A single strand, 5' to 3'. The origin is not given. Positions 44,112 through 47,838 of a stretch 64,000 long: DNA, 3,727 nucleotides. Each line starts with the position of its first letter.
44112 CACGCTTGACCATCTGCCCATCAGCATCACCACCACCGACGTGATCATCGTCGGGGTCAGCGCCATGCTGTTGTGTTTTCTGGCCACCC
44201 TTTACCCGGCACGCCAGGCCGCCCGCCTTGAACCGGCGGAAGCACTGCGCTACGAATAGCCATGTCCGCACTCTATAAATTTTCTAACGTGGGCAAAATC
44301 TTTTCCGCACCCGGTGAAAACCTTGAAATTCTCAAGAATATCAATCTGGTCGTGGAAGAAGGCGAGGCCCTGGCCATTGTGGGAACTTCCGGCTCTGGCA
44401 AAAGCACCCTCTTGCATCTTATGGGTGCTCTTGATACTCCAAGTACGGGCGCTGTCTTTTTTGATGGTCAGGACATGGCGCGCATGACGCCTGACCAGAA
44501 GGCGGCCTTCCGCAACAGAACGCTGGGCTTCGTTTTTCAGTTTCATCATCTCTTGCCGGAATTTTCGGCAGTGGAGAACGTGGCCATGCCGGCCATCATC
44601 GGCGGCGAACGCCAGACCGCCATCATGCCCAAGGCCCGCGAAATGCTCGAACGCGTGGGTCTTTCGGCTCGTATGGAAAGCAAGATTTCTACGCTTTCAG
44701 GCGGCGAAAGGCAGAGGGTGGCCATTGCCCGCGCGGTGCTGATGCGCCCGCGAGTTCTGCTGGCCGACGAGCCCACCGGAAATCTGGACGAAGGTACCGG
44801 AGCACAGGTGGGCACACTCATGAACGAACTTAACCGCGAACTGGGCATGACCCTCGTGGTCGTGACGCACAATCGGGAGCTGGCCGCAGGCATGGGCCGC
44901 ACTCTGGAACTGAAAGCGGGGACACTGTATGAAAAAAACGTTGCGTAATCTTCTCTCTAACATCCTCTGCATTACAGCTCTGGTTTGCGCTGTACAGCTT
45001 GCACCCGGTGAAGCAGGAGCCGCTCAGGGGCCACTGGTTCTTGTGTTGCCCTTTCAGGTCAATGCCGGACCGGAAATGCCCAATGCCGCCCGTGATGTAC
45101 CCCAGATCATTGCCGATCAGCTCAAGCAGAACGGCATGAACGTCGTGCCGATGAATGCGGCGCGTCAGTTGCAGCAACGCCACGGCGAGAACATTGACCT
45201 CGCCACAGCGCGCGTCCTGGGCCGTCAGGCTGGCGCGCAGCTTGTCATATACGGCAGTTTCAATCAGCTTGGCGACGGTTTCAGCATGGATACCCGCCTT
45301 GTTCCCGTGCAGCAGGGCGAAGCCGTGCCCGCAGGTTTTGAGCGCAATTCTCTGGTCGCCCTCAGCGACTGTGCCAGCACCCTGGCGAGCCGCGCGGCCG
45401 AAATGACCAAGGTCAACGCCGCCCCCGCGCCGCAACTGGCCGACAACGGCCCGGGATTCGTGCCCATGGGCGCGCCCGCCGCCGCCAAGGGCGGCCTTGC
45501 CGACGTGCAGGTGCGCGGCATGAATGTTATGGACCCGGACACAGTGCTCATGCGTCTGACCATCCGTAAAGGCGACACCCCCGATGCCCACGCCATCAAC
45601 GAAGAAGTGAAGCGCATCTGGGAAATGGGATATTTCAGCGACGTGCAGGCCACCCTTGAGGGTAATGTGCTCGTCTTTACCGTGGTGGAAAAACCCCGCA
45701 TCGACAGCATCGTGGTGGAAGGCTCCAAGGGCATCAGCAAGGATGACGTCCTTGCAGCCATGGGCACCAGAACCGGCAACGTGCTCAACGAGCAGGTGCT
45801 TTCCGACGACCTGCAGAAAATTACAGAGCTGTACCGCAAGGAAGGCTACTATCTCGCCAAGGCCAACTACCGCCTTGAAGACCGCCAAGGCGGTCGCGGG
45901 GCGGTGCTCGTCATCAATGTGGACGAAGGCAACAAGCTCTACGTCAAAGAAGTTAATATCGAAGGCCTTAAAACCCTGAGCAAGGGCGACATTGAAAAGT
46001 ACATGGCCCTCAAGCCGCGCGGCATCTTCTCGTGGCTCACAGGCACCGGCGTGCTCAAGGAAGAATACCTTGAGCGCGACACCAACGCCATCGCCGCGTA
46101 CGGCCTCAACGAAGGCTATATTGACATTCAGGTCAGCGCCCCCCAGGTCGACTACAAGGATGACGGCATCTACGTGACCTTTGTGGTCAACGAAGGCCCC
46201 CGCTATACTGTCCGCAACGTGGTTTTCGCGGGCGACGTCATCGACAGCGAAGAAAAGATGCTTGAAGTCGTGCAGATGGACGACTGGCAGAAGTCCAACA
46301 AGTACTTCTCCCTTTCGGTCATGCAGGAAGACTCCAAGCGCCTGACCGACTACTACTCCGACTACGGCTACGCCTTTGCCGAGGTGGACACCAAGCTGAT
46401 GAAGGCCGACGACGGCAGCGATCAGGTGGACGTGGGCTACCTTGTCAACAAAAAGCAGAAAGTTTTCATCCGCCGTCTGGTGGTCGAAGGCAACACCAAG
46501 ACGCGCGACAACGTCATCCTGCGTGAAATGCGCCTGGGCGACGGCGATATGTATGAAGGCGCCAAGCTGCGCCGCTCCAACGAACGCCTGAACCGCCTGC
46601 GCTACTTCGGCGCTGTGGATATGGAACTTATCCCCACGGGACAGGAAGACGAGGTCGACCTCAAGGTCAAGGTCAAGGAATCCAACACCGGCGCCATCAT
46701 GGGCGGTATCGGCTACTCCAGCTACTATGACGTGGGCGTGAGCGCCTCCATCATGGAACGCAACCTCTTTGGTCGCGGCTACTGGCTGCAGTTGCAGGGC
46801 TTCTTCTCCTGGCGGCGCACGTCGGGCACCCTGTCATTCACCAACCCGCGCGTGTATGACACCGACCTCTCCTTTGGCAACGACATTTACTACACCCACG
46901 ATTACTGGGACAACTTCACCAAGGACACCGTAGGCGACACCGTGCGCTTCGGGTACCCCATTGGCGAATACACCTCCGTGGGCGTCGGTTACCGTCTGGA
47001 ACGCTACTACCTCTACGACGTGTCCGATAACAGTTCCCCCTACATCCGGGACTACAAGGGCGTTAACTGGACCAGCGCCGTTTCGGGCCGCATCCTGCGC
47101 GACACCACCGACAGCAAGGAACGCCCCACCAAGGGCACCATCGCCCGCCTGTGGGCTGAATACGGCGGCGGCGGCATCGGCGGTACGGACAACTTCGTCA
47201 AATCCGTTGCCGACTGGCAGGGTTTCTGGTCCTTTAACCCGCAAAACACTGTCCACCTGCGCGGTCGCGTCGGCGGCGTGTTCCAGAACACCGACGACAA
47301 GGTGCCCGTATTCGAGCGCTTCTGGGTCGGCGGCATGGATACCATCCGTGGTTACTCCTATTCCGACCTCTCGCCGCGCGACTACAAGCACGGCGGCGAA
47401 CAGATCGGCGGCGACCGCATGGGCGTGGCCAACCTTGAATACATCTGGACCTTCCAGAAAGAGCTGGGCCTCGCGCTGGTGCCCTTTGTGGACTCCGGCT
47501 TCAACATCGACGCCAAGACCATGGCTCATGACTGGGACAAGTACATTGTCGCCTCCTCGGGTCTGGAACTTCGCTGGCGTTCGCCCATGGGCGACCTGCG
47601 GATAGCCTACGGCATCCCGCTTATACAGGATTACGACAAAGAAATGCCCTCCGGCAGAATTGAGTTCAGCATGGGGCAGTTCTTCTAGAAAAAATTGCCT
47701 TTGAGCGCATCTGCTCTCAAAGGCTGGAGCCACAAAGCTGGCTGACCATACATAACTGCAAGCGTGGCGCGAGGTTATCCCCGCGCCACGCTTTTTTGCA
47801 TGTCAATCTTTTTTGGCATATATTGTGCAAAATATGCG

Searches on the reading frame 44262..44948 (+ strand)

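Call 30: search_protein_families(library=pfam, proteins=[window:44262-44948:+], max_evalue=0.001)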
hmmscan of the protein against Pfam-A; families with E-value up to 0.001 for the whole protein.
window:44262-44948:+ (228 aa): 3 families
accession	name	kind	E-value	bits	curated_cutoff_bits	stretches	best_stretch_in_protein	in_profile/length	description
PF00005.33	ABC_tran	-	1.1e-35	123.7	25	1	24-172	1-136/137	ABC transporter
PF13555.12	AAA_29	-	0.00021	21.4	27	1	33-60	22-48/61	P-loop containing region of AAA domain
PF02463.25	SMC_N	-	0.0004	20.3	40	0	137-216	135-210/220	RecF/RecN/SMC N terminal domain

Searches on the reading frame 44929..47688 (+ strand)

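Call 30: search_protein_families(library=pfam, proteins=[window:44929-47688:+], max_evalue=0.001)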
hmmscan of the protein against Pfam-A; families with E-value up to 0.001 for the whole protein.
window:44929-47688:+ (919 aa): 4 families
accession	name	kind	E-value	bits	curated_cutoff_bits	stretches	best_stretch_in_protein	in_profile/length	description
PF01103.29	Omp85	-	3.6e-57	194.8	24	1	612-919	1-325/325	Omp85 superfamily domain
PF07244.20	POTRA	-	1.9e-55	185.9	21.3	5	256-334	1-79/79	Surface antigen variable number repeat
PF08479.16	POTRA_2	-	2.7e-06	27.5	24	1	258-323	3-68/76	POTRA domain, ShlB-type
PF08478.15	POTRA_1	-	5.8e-05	23.7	23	0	339-367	3-31/69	POTRA domain, FtsQ-type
